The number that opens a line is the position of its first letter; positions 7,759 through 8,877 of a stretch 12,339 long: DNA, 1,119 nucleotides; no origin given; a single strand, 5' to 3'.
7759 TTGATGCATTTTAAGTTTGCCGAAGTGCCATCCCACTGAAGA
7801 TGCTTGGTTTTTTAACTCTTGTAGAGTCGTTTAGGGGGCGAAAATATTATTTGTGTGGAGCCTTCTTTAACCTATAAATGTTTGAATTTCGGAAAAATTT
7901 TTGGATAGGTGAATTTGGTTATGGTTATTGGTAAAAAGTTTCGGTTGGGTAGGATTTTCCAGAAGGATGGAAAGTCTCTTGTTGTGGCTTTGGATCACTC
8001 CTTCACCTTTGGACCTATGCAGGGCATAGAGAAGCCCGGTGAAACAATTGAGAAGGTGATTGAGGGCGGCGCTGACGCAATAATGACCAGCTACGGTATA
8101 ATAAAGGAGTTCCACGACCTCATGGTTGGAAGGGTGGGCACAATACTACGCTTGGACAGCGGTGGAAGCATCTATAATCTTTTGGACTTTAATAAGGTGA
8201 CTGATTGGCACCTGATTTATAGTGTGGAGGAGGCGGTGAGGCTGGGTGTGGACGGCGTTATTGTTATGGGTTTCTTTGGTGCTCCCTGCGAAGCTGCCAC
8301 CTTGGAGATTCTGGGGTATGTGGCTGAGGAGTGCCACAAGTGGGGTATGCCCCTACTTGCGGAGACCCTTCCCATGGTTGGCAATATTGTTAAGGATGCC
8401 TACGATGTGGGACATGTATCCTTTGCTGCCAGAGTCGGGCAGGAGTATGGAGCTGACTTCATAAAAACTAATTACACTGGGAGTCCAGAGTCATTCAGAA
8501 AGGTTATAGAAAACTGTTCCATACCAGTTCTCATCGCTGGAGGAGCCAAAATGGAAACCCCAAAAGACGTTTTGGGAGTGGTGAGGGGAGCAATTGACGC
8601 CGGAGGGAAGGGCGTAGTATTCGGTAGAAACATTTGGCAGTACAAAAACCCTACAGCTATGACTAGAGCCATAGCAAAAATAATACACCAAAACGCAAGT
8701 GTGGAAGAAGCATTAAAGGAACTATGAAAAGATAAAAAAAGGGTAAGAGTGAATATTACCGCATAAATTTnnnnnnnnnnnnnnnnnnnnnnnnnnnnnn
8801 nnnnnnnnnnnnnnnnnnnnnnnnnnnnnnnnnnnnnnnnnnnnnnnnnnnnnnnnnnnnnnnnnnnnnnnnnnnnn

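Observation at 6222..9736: FucI + PfkB + DhnA: a non-orthologous phosphorylative deoxy-sugar/pentose pathway in an apparent archaeon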

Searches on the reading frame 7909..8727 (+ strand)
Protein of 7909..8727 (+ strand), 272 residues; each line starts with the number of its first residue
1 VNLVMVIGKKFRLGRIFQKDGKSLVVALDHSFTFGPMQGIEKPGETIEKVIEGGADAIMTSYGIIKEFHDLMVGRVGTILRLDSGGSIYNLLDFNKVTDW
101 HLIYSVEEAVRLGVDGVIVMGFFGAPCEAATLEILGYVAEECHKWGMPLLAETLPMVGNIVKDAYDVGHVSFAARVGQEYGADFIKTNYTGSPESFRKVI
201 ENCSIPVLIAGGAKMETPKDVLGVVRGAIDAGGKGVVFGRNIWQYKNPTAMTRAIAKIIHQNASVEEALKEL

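Call 3: search_protein_families(library=pfam, proteins=[window:7909-8727:+])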
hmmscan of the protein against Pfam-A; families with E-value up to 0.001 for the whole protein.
window:7909-8727:+ (272 aa): 1 family
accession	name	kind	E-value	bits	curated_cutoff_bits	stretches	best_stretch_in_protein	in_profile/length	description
PF01791.15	DeoC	-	5.5e-44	150.9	23.8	1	25-244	3-228/229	DeoC/LacD family aldolase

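Call 4: search_protein_families(library=ncbifam, proteins=[window:7909-8727:+])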
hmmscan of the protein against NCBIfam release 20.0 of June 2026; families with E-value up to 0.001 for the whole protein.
window:7909-8727:+ (272 aa): 10 families
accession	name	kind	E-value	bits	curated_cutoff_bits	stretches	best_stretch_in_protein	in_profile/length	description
NF005556.0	PRK07226.1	subfamily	9.5e-84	280.9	241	1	5-271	2-263/267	2-amino-3,7-dideoxy-D-threo-hept-6-ulosonate synthase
TIGR01949.1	ADH_synth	equivalog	4.1e-67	226.5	299.45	1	7-270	1-255/255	2-amino-3,7-dideoxy-D-threo-hept-6-ulosonate synthase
NF040816.1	Fbpase1_Arch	equivalog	1.6e-61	208.1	430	1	6-271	5-269/271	class I fructose-bisphosphate aldolase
NF006081.0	PRK08227.1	equivalog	4.8e-53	180.3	297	1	6-270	33-284/291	3-hydroxy-5-phosphonooxypentane-2,4-dione thiolase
NF041223.1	BagB_FevI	exception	3.8e-37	127.9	500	1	7-261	7-256/257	bagremycin/ferroverdin biosynthesis DhnA-type aldolase BagB/FevI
NF006704.0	PRK09250.1-1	equivalog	1.3e-12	47.2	277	1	19-188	36-209/308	class I fructose-bisphosphate aldolase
NF005321.0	PRK06852.1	equivalog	3.4e-12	46.1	420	1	101-270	126-302/308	aldolase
NF006707.0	PRK09250.1-4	equivalog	5.6e-06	25.6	327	1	40-149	94-199/355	class I fructose-bisphosphate aldolase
NF006706.0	PRK09250.1-3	equivalog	0.00028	19.9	664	0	42-171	93-217/350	class I fructose-bisphosphate aldolase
NF005442.0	PRK07028.1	equivalog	0.00086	18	593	0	140-266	101-217/430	bifunctional hexulose-6-phosphate synthase/ribonuclease regulator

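Call 6: search_solved_structures(query=window:7909-8727:+, max_evalue=0.001)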
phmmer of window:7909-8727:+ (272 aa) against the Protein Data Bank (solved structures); distinct sequences matched with E-value up to 0.001: 7.
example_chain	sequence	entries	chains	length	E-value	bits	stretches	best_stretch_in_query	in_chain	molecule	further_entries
2qjg_A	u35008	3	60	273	2.8e-57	197.2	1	6-272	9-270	Putative aldolase MJ0400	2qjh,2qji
1w8s_A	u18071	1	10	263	3.2e-35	124.9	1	14-268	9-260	FRUCTOSE-BISPHOSPHATE ALDOLASE CLASS I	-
1ojx_A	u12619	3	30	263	5.6e-34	120.8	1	14-268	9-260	FRUCTOSE-BISPHOSPHATE ALDOLASE CLASS I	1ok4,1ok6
2yce_A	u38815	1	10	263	1.1e-33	119.9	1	14-268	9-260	FRUCTOSE-BISPHOSPHATE ALDOLASE CLASS 1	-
3gkf_O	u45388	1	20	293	1.9e-30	109.2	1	8-268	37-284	Aldolase lsrF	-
3glc_A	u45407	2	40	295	1.9e-30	109.2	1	8-268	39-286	Aldolase lsrF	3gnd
4p2v_A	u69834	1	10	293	1.3e-29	106.5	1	8-268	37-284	Uncharacterized aldolase LsrF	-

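Call 28: find_homologous_proteins(query=window:7909-8727:+)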
Query window:7909-8727:+ (272 aa): 1584 proteins with E <= 0.001 among 3154 candidates; the best 120 are listed. Only proteins of 149 to 476 residues were searched: fused or split forms outside these lengths cannot appear, so this answer is no evidence that the protein stands alone or is whole; lengths 'longer' or 'shorter' looks for them.
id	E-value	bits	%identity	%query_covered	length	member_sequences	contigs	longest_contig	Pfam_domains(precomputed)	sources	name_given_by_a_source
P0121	4.9e-174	595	99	99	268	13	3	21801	PF01791.16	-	-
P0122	2.3e-148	511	83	98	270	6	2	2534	PF01791.16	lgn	-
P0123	2.6e-146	504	82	98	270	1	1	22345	PF01791.16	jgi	jgi:DhnA family fructose-bisphosphate aldolase class Ia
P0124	9.3e-146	502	83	98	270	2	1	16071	PF01791.16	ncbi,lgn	ncbi:MAG: class I fructose-bisphosphate aldolase [Candidatus Lokiarchaeia archaeon]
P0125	5.5e-125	434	70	98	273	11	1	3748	PF01791.16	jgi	-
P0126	1.1e-122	426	70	98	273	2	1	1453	PF01791.16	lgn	-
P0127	1.2e-121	423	70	98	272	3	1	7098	PF01791.16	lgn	-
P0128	9.7e-115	400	67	98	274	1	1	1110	PF01791.16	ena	-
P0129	3.8e-114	399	66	98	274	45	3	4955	PF01791.16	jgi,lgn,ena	-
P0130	3.2e-112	392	66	98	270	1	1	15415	PF01791.16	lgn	-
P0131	1.3e-110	387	65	98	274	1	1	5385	PF01791.16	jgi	-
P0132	2.8e-110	386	65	98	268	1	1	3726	PF01791.16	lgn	-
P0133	7.0e-110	385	64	99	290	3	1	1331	PF01791.16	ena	-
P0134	1.5e-109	383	64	98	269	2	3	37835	PF01791.16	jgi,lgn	jgi:DhnA family fructose-bisphosphate aldolase class Ia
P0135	1.3e-107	377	64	98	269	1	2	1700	PF01791.16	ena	-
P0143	1.1e-96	341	59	98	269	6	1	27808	PF01791.16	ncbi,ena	-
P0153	3.0e-88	314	54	97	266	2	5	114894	PF01791.16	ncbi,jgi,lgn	-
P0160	1.8e-83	298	53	98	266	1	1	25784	PF01791.16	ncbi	ncbi:MAG: 2-amino-3,7-dideoxy-D-threo-hept-6-ulosonate synthase [Candidatus Bathyarchaeia archaeon]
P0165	1.5e-79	285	52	95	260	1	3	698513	PF01791.16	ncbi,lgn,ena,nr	ncbi:MAG: fructose-bisphosphate aldolase [Caldilineaceae bacterium]|nr:fructose-bisphosphate aldolas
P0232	1.4e-72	262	49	91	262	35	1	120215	PF22649.3,PF01791.16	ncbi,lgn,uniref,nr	ncbi:fructose-bisphosphate aldolase [Mycobacterium sp. KBS0706]|uniref:class I fructose-bisphosphate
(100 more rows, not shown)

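Call 29: find_encoding_contigs(protein=P0134, flank=7000, max_places=1)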
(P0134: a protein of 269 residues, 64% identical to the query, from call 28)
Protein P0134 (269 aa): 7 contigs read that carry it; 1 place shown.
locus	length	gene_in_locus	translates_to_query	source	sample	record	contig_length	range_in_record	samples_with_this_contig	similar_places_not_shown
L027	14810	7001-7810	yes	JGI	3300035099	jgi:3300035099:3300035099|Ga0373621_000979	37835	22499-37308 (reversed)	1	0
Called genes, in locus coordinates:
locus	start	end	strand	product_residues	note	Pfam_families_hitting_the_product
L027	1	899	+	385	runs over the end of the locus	PF22694:CtpB_N-like, PF00595:PDZ, PF13180:PDZ_2, PF17820:PDZ_6, PF03572:Peptidase_S41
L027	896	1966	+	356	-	PF03054:tRNA_Me_trans, PF06508:QueC (faint), PF20259:tRNA_Me_trans_M, PF20258:tRNA_Me_trans_C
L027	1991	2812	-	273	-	PF00800:PDT, PF01842:ACT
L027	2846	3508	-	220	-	PF02254:TrkA_N, PF02080:TrkA_C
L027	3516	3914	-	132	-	PF02254:TrkA_N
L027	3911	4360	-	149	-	PF00582:Usp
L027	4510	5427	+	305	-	PF02463:SMC_N (faint), PF00005:ABC_tran, PF13304:AAA_21, PF27102:NodI_C (faint), PF13732:DrrA1-3_C (weak)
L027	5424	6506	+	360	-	PF12679:ABC2_membrane_2, PF12698:ABC2_membrane_3, PF01061:ABC2_membrane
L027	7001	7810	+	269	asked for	PF01791:DeoC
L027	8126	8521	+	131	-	-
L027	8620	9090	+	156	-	-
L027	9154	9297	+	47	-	-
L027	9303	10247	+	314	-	PF01073:3Beta_HSD, PF01370:Epimerase, PF04321:RmlD_sub_bind, PF05368:NmrA, PF16363:GDP_Man_Dehyd, PF13460:NAD_binding_10, PF07993:NAD_binding_4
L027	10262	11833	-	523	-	-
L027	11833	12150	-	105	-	PF22271:DUF6955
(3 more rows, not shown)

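Call 30: find_encoding_contigs(protein=P0143, flank=7000, max_places=1)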
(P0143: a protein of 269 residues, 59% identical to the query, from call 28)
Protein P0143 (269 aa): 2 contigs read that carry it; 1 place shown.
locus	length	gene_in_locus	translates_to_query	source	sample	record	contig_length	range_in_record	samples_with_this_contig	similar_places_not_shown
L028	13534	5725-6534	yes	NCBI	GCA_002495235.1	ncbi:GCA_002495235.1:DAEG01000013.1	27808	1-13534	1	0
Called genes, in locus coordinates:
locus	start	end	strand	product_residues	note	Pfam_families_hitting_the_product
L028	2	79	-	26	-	?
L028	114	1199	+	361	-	PF01798:Nop, PF01269:Fibrillarin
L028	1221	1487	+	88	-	PF01998:DUF131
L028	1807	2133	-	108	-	-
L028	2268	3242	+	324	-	PF00389:2-Hacid_dh, PF00670:AdoHcyase_NAD (faint), PF02826:2-Hacid_dh_C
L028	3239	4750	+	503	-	PF00370:FGGY_N, PF02782:FGGY_C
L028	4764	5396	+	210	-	PF00596:Aldolase_II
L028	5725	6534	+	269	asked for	PF01791:DeoC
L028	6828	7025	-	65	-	-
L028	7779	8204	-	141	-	-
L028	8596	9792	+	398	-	PF04389:Peptidase_M28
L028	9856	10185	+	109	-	PF07883:Cupin_2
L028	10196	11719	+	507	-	PF00370:FGGY_N, PF02782:FGGY_C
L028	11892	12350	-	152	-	PF12675:DUF3795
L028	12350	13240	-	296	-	PF04055:Radical_SAM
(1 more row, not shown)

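Call 31: find_encoding_contigs(protein=P0153, flank=7000, max_places=1)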
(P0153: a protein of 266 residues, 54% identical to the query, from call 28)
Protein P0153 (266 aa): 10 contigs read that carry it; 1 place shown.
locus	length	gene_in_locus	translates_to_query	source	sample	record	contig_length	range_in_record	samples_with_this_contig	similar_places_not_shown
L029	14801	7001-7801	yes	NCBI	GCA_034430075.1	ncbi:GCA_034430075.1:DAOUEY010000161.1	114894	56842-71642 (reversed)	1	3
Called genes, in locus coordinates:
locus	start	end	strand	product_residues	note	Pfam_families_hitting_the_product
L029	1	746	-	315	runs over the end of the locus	PF16881:LIAS_N, PF04055:Radical_SAM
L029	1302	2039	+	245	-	PF00392:GntR, PF07702:UTRA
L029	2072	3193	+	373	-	PF01041:DegT_DnrJ_EryC1, PF01212:Beta_elim_lyase (faint), PF01053:Cys_Met_Meta_PP (faint)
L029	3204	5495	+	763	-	PF02056:Glyco_hydro_4, PF11975:Glyco_hydro_4C, PF00465:Fe-ADH (weak), PF13685:Fe-ADH_2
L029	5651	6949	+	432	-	PF00202:Aminotran_3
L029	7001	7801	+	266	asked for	PF01791:DeoC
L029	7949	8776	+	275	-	-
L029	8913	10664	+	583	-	PF01078:Mg_chelatase (faint), PF02463:SMC_N (faint), PF03193:RsgA_GTPase (faint), PF13175:AAA_15 (faint), PF13476:AAA_23 (faint), PF20720:nSTAND3 (faint), PF00005:ABC_tran, PF00005:ABC_tran, +6 more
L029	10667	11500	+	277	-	PF02361:CbiQ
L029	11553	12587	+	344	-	PF08240:ADH_N, PF16912:Glu_dehyd_C (weak), PF00107:ADH_zinc_N, PF13602:ADH_zinc_N_2 (weak)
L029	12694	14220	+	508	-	PF00370:FGGY_N, PF02782:FGGY_C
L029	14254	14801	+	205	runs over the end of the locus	PF01380:SIS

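Call 56: search_solved_structures(query=window:7909-8727:+, max_evalue=1e-20, show_alignments=5)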
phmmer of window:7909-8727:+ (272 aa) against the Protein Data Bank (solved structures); distinct sequences matched with E-value up to 1e-20: 7.
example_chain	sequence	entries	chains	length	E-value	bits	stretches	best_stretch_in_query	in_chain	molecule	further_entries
2qjg_A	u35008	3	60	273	2.8e-57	197.2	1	6-272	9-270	Putative aldolase MJ0400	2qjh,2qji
1w8s_A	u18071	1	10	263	3.2e-35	124.9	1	14-268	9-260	FRUCTOSE-BISPHOSPHATE ALDOLASE CLASS I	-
1ojx_A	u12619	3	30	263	5.6e-34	120.8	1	14-268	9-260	FRUCTOSE-BISPHOSPHATE ALDOLASE CLASS I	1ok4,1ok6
2yce_A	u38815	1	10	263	1.1e-33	119.9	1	14-268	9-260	FRUCTOSE-BISPHOSPHATE ALDOLASE CLASS 1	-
3gkf_O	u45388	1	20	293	1.9e-30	109.2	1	8-268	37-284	Aldolase lsrF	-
3glc_A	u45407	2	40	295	1.9e-30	109.2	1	8-268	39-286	Aldolase lsrF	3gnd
4p2v_A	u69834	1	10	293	1.3e-29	106.5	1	8-268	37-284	Uncharacterized aldolase LsrF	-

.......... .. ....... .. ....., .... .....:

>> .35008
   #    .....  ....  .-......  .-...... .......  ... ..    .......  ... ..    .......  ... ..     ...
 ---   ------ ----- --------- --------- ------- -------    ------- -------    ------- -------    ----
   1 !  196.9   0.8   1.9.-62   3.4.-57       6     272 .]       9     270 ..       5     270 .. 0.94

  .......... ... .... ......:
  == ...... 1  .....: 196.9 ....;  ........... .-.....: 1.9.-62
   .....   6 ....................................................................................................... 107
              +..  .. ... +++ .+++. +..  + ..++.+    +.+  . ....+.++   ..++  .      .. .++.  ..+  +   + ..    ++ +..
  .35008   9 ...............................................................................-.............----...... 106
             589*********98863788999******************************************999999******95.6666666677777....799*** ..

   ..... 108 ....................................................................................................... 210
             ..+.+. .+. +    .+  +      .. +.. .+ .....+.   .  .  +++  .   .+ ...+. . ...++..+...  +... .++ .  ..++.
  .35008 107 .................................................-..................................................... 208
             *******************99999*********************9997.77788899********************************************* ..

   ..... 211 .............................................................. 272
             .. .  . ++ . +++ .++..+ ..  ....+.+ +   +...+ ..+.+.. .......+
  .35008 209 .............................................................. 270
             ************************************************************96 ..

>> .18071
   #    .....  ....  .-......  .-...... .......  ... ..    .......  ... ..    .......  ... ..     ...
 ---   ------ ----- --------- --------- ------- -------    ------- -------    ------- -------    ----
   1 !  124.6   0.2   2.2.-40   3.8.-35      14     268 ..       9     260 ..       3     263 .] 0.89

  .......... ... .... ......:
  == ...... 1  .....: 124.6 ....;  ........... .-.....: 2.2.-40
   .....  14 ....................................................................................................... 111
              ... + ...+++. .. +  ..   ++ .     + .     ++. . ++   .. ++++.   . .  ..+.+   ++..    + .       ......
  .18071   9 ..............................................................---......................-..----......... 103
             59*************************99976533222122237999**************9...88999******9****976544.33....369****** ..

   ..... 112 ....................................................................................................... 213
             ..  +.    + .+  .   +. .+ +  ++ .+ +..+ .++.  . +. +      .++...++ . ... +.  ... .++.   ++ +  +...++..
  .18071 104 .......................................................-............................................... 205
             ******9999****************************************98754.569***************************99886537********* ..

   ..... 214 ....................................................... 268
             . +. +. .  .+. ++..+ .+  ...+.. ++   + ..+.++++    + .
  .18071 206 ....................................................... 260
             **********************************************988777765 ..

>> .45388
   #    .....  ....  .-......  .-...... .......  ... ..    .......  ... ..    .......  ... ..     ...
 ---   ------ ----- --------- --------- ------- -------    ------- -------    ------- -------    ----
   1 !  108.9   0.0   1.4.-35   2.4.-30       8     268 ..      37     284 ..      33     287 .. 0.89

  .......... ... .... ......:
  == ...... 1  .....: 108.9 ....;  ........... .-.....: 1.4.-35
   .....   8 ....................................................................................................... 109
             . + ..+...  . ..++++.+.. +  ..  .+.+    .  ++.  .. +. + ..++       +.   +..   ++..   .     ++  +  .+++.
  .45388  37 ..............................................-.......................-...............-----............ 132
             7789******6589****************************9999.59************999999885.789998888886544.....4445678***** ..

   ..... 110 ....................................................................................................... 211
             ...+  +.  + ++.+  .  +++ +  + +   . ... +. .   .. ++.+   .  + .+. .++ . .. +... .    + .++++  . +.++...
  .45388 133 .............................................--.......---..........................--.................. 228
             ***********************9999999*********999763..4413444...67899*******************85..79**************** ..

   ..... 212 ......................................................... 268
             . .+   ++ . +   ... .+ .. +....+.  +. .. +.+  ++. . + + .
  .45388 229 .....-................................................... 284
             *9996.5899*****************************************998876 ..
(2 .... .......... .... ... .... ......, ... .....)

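Call 58: search_protein_families(library=pfam, proteins=[P0232, P0165, P0160], max_evalue=0.001)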
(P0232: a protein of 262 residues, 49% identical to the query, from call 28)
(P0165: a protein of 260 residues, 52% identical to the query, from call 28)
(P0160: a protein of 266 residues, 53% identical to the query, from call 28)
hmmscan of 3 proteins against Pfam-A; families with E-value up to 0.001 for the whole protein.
P0232 (262 aa): 2 families
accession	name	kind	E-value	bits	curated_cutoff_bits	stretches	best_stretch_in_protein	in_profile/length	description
PF01791.15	DeoC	-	7.3e-35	121.1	23.8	1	12-231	3-229/229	DeoC/LacD family aldolase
PF22649.2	Cgl0159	-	5.7e-08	32.8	27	1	114-233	117-240/251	Cgl0159-like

P0165 (260 aa): 2 families
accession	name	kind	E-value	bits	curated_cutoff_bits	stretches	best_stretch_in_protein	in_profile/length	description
PF01791.15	DeoC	-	9e-35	120.8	23.8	1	13-231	3-228/229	DeoC/LacD family aldolase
PF22649.2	Cgl0159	-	8.9e-05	22.3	27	1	116-231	118-237/251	Cgl0159-like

P0160 (266 aa): 1 family
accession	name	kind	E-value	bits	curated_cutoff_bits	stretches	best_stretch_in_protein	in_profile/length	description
PF01791.15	DeoC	-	4.5e-53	180.7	23.8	1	21-238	2-229/229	DeoC/LacD family aldolase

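Call 59: find_encoding_contigs(protein=P0232, flank=7000, max_places=2)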
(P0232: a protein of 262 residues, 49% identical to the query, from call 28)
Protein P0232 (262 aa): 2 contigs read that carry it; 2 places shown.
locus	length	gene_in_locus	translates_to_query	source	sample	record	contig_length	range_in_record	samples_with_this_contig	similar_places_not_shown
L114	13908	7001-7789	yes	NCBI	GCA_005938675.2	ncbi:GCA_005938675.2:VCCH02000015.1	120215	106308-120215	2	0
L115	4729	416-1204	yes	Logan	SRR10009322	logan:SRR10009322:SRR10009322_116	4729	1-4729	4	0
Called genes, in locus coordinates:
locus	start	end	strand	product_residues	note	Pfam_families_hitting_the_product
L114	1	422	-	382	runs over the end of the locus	PF01546:Peptidase_M20, PF07687:M20_dimer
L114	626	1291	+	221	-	PF00702:Hydrolase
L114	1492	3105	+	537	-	PF00496:SBP_bac_5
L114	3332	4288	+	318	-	PF19300:BPD_transp_1_N, PF00528:BPD_transp_1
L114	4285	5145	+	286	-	PF00528:BPD_transp_1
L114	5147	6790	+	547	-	PF00005:ABC_tran, PF13401:AAA_22 (faint), PF13555:AAA_29 (faint), PF20703:nSTAND1 (faint), PF13304:AAA_21 (faint), PF00005:ABC_tran, PF02463:SMC_N (weak), PF08352:oligo_HPY (weak), +1 more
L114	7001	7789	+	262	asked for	PF01791:DeoC, PF22649:Cgl0159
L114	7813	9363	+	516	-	PF00370:FGGY_N, PF02782:FGGY_C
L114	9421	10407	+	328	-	PF00532:Peripla_BP_1, PF13407:Peripla_BP_4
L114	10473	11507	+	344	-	PF02653:BPD_transp_2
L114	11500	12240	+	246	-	PF00005:ABC_tran, PF09818:ABC_ATPase (faint), PF13304:AAA_21 (faint)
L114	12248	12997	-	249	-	PF00392:GntR, PF07729:FCD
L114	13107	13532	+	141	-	-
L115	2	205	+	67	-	?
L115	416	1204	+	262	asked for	PF01791:DeoC, PF22649:Cgl0159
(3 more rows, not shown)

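Call 60: find_encoding_contigs(protein=P0165, flank=7000, max_places=1)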
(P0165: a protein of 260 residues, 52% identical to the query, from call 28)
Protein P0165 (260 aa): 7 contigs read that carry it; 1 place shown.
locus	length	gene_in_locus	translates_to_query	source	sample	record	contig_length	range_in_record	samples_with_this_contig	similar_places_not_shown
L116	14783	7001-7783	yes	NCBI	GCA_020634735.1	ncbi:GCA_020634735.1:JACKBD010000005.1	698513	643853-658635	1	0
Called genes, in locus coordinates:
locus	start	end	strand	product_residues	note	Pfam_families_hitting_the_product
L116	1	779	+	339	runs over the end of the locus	PF08240:ADH_N, PF16912:Glu_dehyd_C, PF01488:Shikimate_DH (weak), PF00107:ADH_zinc_N, PF02254:TrkA_N (weak), PF13602:ADH_zinc_N_2 (weak)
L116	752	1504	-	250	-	PF18912:DZR_2, PF00156:Pribosyltran (weak)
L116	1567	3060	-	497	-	-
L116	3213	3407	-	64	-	-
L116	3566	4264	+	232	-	PF24481:CT398_CC, PF02591:Zn_ribbon_9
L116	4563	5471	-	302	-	PF03547:Mem_trans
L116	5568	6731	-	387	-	PF00089:Trypsin, PF13365:Trypsin_2, PF13180:PDZ_2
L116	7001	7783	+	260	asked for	PF01791:DeoC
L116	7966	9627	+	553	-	PF01547:SBP_bac_1, PF13416:SBP_bac_8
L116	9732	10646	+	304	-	PF00528:BPD_transp_1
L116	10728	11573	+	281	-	PF00528:BPD_transp_1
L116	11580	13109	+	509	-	PF00370:FGGY_N, PF02782:FGGY_C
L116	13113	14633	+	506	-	PF00370:FGGY_N, PF02782:FGGY_C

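Call 62: find_related_loci(query=A2, collection=metagenome_contigs, flank=6000)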
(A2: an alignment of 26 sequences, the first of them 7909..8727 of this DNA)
Query A2 (272 aa) in metagenome_contigs; peptide patterns used: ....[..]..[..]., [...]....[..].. (x = any residue, [..] = any of these).
600 stretches matched a pattern (row limit reached: there are more); 576 encode a relative of the query (tblastn E <= 1e-3); the best 80 are kept; 80 distinct loci.
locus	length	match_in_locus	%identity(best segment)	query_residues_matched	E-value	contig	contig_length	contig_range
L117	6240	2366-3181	100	1-272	0e+0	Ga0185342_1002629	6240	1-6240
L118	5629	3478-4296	53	3-272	5e-94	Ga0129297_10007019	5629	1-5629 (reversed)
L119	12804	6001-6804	51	2-272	1e-91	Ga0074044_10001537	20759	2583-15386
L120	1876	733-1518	49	8-272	4e-90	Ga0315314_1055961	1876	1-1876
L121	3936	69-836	50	16-272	3e-84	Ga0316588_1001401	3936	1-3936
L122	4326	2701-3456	51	17-269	3e-80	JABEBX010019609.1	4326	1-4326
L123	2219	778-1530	48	7-272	2e-78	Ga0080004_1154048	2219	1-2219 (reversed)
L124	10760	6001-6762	46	16-270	2e-75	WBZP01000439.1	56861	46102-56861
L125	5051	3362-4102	48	22-269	2e-75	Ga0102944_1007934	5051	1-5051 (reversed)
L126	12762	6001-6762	45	16-270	2e-75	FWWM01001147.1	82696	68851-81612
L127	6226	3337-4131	44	6-272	1e-73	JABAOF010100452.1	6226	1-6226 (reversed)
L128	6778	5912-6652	48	7-272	3e-73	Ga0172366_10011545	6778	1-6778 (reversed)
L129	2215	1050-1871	45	2-272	7e-75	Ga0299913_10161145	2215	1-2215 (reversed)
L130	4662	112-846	49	22-267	9e-73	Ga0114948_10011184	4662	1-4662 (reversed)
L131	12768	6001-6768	46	16-272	1e-72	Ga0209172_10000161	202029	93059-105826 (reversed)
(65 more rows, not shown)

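Call 79: search_protein_families(library=ncbifam, proteins=[L114:7813-9363:+], max_evalue=1e-20)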
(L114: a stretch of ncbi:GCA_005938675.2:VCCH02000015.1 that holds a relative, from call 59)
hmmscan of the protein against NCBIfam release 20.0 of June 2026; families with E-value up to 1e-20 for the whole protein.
L114:7813-9363:+ (516 aa): 11 families
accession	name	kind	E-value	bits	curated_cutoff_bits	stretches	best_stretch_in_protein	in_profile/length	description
TIGR01312.1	XylB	equivalog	9.2e-84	281.7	380.25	1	11-487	1-474/481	xylulokinase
TIGR01311.1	glycerol_kin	equivalog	9e-61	205.7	590.35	1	9-481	2-479/496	glycerol kinase GlpK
TIGR02628.1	fuculo_kin_coli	equivalog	5.8e-55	187.1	470.9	1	12-474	5-464/465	L-fuculokinase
NF000756.0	PRK00047.1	subfamily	3.4e-53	180.7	498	1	9-470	6-472/502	glycerol kinase GlpK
TIGR01314.1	gntK_FGGY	equivalog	3.4e-47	161.1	648.55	1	9-509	1-505/505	gluconokinase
NF011601.0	PRK15027.1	equivalog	1.5e-45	155.6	912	1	10-500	2-482/484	xylulokinase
NF008187.0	PRK10939.1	equivalog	8.5e-44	150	528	1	9-488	5-495/521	autoinducer-2 kinase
NF003154.0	PRK04123.1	equivalog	2.3e-34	119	428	1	9-495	5-535/554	ribulokinase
TIGR01315.1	5C_CHO_kinase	subfamily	2.6e-27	95.8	408.7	0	338-484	377-524/541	FGGY family pentulose kinase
TIGR02627.1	rhamnulo_kin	equivalog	1.9e-26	92.7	527.95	1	50-285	44-272/454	rhamnulokinase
TIGR01234.1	L-ribulokinase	equivalog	8.1e-24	84.3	583.25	1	151-490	171-524/536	ribulokinase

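Call 98: find_homologous_proteins(query=window:7921-8727:+, lengths=longer, max_evalue=1e-30)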
Query window:7921-8727:+ (268 aa): 7 proteins with E <= 1e-30 among 8000 candidates. Only proteins of 470 to 2000 residues were searched; long proteins share words by chance and can crowd out relatives, so finding none is weak evidence.
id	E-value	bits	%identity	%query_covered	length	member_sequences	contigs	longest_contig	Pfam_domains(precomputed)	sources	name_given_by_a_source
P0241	4.7e-54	201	45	98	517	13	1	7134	PF00696.34,PF01791.16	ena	-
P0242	1.1e-53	200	45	99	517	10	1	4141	PF00696.34,PF01791.16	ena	-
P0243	4.4e-53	198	45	98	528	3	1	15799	PF00696.34,PF01791.16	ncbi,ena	-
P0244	4.7e-51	192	43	98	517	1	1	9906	PF00696.34,PF01791.16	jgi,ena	-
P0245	2.1e-50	189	43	99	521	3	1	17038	PF00696.34,PF01791.16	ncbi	ncbi:MAG: 2-amino-3,7-dideoxy-D-threo-hept-6-ulosonate synthase [archaeon]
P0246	5.7e-48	182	42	100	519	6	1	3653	PF00696.34,PF01791.16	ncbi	-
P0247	3.9e-42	162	40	90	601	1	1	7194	PF26558.1,PF01791.16,PF01959.22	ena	-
